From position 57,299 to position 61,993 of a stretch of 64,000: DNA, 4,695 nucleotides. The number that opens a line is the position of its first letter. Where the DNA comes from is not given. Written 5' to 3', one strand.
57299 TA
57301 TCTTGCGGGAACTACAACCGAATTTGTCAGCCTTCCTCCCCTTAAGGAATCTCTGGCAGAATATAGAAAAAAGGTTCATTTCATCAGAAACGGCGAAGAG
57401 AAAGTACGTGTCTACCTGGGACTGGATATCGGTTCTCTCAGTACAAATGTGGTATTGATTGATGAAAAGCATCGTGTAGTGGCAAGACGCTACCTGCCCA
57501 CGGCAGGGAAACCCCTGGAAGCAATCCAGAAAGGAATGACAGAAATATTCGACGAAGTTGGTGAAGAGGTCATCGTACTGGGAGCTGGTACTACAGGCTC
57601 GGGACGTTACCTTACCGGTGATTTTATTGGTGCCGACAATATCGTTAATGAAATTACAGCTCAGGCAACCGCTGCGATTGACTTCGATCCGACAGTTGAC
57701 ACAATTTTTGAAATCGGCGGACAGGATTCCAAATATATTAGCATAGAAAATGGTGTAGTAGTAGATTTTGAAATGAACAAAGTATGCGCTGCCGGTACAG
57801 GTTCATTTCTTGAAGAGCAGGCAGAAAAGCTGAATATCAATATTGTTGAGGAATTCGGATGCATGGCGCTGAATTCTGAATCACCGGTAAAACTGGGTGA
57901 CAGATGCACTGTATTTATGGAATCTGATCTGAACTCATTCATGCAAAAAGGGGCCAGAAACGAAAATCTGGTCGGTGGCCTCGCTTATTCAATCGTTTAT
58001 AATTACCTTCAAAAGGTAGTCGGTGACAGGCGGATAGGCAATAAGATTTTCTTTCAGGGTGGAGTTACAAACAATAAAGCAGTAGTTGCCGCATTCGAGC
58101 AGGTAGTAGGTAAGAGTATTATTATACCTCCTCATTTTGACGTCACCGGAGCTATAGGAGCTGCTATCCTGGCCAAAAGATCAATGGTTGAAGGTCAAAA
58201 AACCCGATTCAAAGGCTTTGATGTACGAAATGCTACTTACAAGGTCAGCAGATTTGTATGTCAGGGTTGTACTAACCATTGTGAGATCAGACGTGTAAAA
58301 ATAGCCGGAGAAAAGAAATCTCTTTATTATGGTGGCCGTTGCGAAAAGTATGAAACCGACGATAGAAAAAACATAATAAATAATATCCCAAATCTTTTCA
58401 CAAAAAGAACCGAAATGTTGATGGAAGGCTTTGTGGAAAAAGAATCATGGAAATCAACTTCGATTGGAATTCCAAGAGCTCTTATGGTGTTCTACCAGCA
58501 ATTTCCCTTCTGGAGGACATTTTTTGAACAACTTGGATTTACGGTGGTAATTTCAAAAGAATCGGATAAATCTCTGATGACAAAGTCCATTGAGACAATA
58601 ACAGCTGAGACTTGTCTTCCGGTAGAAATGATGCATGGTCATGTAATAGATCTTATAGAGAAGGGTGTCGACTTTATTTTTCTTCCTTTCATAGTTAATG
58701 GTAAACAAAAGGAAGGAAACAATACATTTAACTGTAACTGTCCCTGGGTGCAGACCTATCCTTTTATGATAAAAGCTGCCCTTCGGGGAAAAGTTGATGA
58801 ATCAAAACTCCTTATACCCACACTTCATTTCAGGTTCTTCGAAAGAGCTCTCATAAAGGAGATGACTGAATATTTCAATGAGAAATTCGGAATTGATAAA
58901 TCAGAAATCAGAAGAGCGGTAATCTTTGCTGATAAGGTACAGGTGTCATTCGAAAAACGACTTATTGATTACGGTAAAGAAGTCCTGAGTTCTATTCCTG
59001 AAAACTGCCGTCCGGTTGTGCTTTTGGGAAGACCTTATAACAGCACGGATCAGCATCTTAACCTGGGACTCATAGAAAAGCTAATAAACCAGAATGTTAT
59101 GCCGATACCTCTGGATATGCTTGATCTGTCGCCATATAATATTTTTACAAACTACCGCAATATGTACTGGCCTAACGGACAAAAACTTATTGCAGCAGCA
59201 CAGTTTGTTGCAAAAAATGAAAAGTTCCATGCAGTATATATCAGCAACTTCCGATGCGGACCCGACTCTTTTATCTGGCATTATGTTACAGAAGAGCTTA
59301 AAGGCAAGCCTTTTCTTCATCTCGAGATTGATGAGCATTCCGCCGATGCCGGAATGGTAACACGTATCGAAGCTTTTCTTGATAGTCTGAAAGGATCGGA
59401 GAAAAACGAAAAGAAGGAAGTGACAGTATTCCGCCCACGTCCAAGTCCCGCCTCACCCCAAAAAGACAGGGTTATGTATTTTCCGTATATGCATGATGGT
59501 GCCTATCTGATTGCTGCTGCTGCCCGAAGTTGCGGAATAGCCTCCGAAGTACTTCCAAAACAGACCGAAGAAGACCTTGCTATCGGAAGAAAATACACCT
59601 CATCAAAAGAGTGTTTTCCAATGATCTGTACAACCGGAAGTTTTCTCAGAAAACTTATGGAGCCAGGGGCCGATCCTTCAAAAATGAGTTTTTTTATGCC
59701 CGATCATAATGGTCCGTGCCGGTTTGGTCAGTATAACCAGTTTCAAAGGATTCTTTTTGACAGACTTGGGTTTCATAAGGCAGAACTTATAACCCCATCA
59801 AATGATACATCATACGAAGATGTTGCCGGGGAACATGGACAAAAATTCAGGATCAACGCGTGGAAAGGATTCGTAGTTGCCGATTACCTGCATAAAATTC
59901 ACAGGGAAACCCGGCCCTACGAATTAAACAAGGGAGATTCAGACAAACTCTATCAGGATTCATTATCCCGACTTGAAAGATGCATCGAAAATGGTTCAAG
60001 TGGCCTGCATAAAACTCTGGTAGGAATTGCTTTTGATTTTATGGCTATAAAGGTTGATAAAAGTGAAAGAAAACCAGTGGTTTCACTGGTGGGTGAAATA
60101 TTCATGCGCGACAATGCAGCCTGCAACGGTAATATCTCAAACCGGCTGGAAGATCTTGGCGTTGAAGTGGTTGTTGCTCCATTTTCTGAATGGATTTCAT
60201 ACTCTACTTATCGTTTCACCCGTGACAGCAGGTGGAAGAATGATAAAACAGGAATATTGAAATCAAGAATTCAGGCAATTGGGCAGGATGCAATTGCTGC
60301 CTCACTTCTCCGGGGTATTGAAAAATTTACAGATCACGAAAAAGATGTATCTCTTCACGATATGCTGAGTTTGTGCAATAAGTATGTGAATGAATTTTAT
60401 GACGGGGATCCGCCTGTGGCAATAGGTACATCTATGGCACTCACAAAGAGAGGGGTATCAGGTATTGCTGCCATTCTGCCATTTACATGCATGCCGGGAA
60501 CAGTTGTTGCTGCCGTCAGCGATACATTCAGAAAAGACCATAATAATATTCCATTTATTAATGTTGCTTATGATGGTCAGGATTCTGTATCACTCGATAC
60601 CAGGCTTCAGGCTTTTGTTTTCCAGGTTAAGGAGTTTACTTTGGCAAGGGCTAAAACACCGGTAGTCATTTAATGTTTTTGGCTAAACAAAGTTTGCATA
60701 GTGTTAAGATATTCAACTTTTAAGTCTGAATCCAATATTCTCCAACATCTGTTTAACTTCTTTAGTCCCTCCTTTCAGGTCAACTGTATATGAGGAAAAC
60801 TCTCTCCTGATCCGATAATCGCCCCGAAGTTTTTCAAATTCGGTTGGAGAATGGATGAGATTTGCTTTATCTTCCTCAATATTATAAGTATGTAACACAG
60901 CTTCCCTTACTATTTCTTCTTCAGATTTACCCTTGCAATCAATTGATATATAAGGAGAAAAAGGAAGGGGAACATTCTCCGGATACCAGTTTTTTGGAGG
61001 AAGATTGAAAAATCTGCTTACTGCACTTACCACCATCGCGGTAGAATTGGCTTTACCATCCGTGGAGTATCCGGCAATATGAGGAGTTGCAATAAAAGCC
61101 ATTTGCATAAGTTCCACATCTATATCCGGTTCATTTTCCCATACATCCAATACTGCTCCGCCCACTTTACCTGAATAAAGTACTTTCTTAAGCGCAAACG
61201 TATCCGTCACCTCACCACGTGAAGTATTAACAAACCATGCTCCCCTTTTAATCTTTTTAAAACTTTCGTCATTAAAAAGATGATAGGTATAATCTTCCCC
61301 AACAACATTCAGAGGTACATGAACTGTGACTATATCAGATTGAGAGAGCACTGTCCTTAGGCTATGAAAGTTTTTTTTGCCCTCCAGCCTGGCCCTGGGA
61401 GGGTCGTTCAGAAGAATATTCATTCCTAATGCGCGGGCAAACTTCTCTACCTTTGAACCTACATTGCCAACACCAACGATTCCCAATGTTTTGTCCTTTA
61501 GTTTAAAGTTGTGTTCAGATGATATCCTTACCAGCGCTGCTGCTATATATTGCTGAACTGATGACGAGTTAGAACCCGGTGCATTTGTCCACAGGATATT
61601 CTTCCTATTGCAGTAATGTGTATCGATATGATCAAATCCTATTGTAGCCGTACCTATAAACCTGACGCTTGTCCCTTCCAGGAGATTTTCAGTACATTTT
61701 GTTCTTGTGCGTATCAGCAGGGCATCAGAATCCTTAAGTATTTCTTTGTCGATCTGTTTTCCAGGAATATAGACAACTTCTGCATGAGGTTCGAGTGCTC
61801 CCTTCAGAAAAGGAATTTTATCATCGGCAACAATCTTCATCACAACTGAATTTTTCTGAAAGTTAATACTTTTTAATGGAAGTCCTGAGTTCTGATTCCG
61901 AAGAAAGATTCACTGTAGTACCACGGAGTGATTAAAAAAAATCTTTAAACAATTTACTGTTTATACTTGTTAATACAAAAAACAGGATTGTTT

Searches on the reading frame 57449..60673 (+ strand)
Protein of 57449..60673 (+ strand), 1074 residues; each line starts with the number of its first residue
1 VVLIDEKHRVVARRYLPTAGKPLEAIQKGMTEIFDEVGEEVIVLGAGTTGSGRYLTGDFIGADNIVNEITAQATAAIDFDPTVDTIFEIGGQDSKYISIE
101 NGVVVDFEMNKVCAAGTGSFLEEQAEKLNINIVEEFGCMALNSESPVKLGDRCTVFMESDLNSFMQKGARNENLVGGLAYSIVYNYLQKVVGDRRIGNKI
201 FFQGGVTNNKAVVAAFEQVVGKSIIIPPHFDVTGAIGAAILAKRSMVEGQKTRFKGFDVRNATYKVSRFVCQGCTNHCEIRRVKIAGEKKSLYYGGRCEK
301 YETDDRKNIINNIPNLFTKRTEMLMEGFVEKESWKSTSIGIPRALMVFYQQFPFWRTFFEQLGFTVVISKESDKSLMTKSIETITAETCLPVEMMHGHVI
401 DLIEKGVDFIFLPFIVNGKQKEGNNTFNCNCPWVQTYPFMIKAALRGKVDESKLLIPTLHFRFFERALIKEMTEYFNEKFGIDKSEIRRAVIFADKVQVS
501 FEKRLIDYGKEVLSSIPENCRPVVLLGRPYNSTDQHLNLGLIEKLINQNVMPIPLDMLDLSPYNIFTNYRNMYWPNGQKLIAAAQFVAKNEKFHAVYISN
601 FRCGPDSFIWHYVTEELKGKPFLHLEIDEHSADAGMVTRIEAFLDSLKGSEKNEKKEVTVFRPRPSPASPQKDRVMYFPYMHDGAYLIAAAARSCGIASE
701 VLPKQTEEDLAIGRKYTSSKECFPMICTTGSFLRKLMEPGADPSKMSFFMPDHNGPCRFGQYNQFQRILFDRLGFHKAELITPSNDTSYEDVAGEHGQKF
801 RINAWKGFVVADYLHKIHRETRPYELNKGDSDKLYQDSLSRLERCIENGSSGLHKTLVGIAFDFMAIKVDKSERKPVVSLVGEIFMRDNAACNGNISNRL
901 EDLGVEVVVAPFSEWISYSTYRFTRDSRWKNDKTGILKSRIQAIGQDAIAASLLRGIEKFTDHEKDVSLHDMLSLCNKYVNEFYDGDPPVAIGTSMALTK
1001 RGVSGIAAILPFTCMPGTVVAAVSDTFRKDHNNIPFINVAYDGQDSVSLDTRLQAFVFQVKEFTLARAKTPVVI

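Call 64: search_protein_families(library=pfam, proteins=[window:57449-60673:+], max_evalue=0.00001)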
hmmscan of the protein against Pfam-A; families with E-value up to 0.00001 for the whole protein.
window:57449-60673:+ (1074 aa): 2 families
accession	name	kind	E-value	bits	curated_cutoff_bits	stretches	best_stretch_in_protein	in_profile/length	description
PF09989.15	DUF2229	-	9e-64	215.5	29.4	1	339-558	2-218/218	CoA enzyme activase uncharacterised domain (DUF2229)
PF01869.26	BcrAD_BadFG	-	7.5e-35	121.2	31.5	1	20-242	38-271/271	BadF/BadG/BcrA/BcrD ATPase family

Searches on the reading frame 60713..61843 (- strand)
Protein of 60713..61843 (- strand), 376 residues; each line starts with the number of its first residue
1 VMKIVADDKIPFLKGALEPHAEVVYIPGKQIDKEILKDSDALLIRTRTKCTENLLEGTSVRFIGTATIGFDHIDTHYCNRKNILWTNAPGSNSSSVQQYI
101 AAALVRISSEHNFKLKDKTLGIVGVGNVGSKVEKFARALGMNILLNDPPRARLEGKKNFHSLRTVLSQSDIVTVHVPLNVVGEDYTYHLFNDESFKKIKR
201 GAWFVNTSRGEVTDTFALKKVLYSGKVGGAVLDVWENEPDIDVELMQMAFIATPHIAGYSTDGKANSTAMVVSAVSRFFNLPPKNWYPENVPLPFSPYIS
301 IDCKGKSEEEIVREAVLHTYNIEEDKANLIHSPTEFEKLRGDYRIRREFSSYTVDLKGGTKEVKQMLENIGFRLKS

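Call 64: search_protein_families(library=pfam, proteins=[window:60713-61843:-], max_evalue=0.00001)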
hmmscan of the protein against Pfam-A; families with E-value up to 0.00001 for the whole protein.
window:60713-61843:- (376 aa): 3 families
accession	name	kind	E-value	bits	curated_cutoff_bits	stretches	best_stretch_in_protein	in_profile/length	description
PF02826.25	2-Hacid_dh_C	-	3.8e-40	137.6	25.1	1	111-257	30-178/178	D-isomer specific 2-hydroxyacid dehydrogenase, NAD binding domain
PF00389.36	2-Hacid_dh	-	3.8e-18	65.9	24.6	1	10-280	12-125/134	D-isomer specific 2-hydroxyacid dehydrogenase, catalytic domain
PF11890.14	DUF3410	-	2.4e-13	50.2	31.4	1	293-371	2-81/81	Domain of unknown function (DUF3410)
